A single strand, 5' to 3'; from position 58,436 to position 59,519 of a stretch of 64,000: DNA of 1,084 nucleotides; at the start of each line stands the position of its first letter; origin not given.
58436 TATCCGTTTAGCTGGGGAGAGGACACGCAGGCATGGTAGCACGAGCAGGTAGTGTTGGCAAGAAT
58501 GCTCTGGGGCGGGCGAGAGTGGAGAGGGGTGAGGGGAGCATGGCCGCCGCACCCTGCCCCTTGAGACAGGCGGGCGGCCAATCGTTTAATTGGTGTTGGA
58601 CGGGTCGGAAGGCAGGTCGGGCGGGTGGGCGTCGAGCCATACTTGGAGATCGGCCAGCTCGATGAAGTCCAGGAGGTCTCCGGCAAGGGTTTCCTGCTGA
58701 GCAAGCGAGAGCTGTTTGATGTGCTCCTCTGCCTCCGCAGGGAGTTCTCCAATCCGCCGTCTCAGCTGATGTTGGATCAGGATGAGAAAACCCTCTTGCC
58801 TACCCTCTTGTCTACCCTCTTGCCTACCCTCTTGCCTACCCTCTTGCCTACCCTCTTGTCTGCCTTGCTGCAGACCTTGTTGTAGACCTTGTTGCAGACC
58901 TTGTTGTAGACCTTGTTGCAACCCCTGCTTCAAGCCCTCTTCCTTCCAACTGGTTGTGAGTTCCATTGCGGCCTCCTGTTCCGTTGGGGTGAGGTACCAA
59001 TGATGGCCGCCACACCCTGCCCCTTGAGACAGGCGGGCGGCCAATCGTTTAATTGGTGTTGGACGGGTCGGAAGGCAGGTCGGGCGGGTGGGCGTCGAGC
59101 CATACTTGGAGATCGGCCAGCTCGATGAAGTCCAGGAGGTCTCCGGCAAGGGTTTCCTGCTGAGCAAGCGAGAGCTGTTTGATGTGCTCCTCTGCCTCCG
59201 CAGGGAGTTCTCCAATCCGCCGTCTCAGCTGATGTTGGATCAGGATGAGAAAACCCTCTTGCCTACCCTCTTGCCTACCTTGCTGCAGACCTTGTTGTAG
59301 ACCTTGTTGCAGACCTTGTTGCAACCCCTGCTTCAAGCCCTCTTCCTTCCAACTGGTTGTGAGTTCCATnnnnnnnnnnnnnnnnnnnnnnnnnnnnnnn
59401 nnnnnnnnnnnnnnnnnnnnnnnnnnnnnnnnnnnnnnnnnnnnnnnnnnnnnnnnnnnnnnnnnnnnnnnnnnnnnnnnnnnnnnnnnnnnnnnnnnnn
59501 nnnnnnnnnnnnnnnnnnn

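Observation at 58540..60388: Rpn/YhgA-like nuclease with an internal SD+ATG for its C-terminal domain, plus a tandem duplication that makes a second stand-alone copy of that domain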

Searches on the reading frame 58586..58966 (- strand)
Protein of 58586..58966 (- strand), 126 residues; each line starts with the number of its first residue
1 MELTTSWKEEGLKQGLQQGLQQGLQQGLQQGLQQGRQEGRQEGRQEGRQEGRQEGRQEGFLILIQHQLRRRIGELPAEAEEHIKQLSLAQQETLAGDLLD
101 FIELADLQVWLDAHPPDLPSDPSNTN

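Call 6: search_protein_families(library=pfam, proteins=[window:58586-58966:-], max_evalue=0.1)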
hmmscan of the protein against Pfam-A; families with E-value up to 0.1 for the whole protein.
window:58586-58966:- (126 aa): 2 families
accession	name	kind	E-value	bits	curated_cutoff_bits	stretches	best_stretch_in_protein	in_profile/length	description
PF14261.11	DUF4351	-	1.8e-17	63.5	25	1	53-111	1-59/59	Domain of unknown function (DUF4351)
PF09811.14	Yae1_N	-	5.9e-08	32.7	27.5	0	25-60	3-38/39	Essential protein Yae1, N terminal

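Call 7: search_protein_families(library=ncbifam, proteins=[window:58586-58966:-], max_evalue=0.1)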
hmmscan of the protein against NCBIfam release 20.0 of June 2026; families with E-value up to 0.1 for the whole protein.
window:58586-58966:- (126 aa): 4 families
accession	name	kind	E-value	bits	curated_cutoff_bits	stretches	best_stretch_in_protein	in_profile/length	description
NF009925.1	PRK13386.1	equivalog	3.9e-12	45.9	192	1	11-93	38-118/228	flagellar assembly protein FliH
NF004270.2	PRK05687.2-1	equivalog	3.9e-10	39.7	180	1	7-88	42-124/223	flagellar assembly protein FliH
NF004267.1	PRK05687.1-3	equivalog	6e-09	35.4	293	1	7-89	75-158/266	flagellar assembly protein FliH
NF004266.1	PRK05687.1-1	equivalog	9.3e-06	25.3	260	2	6-38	52-84/230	flagellar assembly protein FliH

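Call 53: find_encoding_contigs(protein=window:58586-58966:-, flank=8000, max_places=4)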
Protein window:58586-58966:- (126 aa): 1 contig read that carries it; 1 place shown.
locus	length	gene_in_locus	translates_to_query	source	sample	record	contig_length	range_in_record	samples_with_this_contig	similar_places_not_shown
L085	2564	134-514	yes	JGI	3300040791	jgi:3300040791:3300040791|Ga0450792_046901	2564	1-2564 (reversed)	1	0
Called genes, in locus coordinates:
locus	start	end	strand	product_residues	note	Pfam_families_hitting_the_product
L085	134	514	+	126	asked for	-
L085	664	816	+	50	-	-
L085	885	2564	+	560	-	?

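Call 80: search_protein_families(library=padloc, proteins=[window:58586-58966:-], max_evalue=0.01)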
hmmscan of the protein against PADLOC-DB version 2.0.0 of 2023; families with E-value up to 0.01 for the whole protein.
window:58586-58966:- (126 aa): 1 family
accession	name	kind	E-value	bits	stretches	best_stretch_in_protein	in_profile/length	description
PDLC01084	C3a178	-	0.00021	19.8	0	1-38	42-78/90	putative invertase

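Call 81: list_cluster_members(proteins=[window:58586-58966:-, window:59049-59369:-])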
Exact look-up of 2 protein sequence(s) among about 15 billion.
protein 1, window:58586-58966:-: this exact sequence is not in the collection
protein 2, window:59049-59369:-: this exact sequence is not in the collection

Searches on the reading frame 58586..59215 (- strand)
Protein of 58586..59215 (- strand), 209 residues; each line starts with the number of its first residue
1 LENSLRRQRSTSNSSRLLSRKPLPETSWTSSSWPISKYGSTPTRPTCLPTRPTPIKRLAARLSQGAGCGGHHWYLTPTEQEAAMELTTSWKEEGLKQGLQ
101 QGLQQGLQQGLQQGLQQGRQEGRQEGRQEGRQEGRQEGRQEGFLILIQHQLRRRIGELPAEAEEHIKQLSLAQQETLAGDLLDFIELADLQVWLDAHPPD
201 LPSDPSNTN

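Call 6: search_protein_families(library=pfam, proteins=[window:58586-59215:-], max_evalue=0.1)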
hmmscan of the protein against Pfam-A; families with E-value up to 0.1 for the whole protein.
window:58586-59215:- (209 aa): 2 families
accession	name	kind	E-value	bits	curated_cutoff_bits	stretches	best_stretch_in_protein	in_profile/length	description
PF14261.11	DUF4351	-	5.5e-17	62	25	1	136-194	1-59/59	Domain of unknown function (DUF4351)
PF09811.14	Yae1_N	-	4e-07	30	27.5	0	108-143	3-38/39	Essential protein Yae1, N terminal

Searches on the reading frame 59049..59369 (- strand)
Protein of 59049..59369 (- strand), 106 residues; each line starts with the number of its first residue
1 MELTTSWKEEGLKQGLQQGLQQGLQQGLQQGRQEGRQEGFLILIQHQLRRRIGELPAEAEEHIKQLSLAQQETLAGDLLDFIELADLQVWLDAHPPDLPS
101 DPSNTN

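Call 42: predict_structure(alignment_id=A5)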
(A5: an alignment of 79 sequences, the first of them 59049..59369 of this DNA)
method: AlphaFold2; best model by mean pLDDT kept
length: 106 residues; sequences in the alignment: 79
mean_pLDDT: 88.0   pTM: 0.62
mean pLDDT of the five models: 88.0, 87.3, 86.7, 86.5, 86.3
residues with pLDDT >= 90: 78; 70-90: 18; 50-70: 5; < 50: 5
segments of 3 or more residues with pLDDT < 50: 103-106
pLDDT, mean of each block of 10 residues (from residue 1): 80 93 95 92 94 92 92 93 94 80 46
secondary structure, 60 per line:
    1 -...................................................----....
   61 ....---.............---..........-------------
elements in order: H2-52 H57-64 H68-80 H84-93

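Call 45: fold_search(model_id=the predicted structure, library=pdb)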
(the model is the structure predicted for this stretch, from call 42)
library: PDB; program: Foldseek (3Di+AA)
matches with E <= 10: 11; with E <= 0.001: 0
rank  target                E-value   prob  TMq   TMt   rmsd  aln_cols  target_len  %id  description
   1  4oss_A                5.2e+00  0.10  0.33  0.08   6.7        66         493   15  Crystal structure of the S505Q mutant of TAL effector dHax3 (released 2014-05-28)
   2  7ko2_D                5.9e+00  0.04  0.20  0.05  10.9        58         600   16  Restraining state of near full-length Hsp70 DnaK (released 2021-09-15)
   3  3dpo_A                5.9e+00  0.04  0.19  0.11  10.4        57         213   16  Crystal structure of the substrate binding domain of E. coli DnaK in complex with a short pyrrhocoricin-derived inhibi (released 2009-03-10)
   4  7krw_A                7.2e+00  0.03  0.19  0.05  10.9        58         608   16  Stimulating state of near full-length Hsp70 DnaK fused with a substrate peptide (released 2021-09-15)
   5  4fzo_B                7.7e+00  0.02  0.20  0.25  11.2        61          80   16  Crystal Structure of the apo-form uranyl binding protein (released 2013-12-11)
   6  7z3n_C                8.8e+00  0.05  0.32  0.10   9.2       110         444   13  Cryo-EM structure of the ribosome-associated RAC complex on the 80S ribosome - RAC-1 conformation (released 2023-04-12)
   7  4fzp_A                8.8e+00  0.02  0.20  0.24  10.9        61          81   16  Crystal Structure of the uranyl binding protein complexed with uranyl (released 2013-12-11)
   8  7ko2_B                9.4e+00  0.03  0.20  0.05  11.0        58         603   16  Restraining state of near full-length Hsp70 DnaK (released 2021-09-15)
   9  4r5l_D                9.4e+00  0.02  0.19  0.11  10.6        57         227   16  Crystal structure of the DnaK C-terminus (Dnak-SBD-C) (released 2014-09-10)
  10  4fzo_A                9.4e+00  0.02  0.20  0.24  10.9        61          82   16  Crystal Structure of the apo-form uranyl binding protein (released 2013-12-11)
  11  3lof_D                9.4e+00  0.02  0.15  0.20  10.5        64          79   11  C-terminal domain of human heat shock 70kDa protein 1B. (released 2010-02-16)
